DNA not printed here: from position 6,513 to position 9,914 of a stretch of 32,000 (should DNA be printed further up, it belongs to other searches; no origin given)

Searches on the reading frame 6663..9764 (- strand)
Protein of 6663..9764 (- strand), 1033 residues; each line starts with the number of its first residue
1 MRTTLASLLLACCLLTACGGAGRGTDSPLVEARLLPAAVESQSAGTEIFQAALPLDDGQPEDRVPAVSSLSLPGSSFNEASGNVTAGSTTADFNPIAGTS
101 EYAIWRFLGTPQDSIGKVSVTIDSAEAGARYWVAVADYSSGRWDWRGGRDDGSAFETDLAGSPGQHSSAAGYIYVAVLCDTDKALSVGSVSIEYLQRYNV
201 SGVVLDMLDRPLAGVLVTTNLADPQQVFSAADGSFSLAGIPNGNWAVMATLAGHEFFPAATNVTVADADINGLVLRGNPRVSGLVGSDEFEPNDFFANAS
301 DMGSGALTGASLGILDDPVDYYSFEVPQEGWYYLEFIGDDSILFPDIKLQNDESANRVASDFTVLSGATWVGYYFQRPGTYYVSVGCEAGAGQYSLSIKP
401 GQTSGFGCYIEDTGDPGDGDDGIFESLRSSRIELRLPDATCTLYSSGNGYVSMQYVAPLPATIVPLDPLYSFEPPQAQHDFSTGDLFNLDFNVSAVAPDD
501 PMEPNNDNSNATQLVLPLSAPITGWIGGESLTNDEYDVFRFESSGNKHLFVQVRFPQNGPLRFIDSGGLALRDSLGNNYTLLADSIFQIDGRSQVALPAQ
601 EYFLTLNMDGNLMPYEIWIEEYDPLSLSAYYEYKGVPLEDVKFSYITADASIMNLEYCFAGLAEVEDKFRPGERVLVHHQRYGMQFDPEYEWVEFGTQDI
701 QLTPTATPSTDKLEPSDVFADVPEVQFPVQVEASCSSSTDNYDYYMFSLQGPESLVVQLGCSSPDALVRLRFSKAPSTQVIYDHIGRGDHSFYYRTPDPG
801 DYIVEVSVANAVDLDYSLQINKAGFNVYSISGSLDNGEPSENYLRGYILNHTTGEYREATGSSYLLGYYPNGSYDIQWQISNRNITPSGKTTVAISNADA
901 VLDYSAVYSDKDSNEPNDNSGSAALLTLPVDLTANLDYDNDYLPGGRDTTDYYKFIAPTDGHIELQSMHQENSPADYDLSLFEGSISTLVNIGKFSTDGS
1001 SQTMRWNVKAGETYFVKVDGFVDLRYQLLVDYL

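Call 14: search_protein_families(library=pfam, proteins=[window:6663-9764:-], max_evalue=0.01)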
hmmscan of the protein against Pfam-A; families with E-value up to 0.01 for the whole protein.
window:6663-9764:- (1033 aa): 2 families
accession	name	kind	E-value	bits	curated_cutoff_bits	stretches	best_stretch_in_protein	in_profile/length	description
PF13620.12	CarboxypepD_reg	-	2.3e-06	28.3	32.3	1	200-269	2-73/82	Carboxypeptidase regulatory-like domain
PF09430.16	EMC7_beta-sandw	-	0.0032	18.1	26.6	0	215-264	12-60/122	ER membrane protein complex subunit 7, beta-sandwich domain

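Call 29: find_encoding_contigs(protein=window:6663-9764:-, flank=10000, max_places=4)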
Protein window:6663-9764:- (1033 aa): 4 contigs read that carry it; 3 places shown.
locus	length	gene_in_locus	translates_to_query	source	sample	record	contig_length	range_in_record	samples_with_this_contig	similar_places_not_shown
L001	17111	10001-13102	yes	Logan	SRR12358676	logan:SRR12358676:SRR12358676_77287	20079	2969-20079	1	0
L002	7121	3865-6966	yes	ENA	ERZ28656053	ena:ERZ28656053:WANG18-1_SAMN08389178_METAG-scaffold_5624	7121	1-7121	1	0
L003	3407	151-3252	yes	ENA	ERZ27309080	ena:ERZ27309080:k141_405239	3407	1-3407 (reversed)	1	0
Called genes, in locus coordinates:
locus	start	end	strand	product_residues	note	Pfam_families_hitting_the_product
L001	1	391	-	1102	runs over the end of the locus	PF03968:LptD_N (faint)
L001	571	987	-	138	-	-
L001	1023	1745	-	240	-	-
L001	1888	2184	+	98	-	-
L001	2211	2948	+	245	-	-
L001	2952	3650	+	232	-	-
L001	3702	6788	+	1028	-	PF13620:CarboxypepD_reg (weak)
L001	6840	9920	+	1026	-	PF13620:CarboxypepD_reg (weak)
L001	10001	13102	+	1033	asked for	PF13620:CarboxypepD_reg (weak)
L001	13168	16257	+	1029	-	PF13620:CarboxypepD_reg (faint)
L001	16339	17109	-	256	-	?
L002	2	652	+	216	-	?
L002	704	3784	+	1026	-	PF13620:CarboxypepD_reg (weak)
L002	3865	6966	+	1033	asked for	PF13620:CarboxypepD_reg (weak)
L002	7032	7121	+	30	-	?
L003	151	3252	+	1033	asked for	PF13620:CarboxypepD_reg (weak)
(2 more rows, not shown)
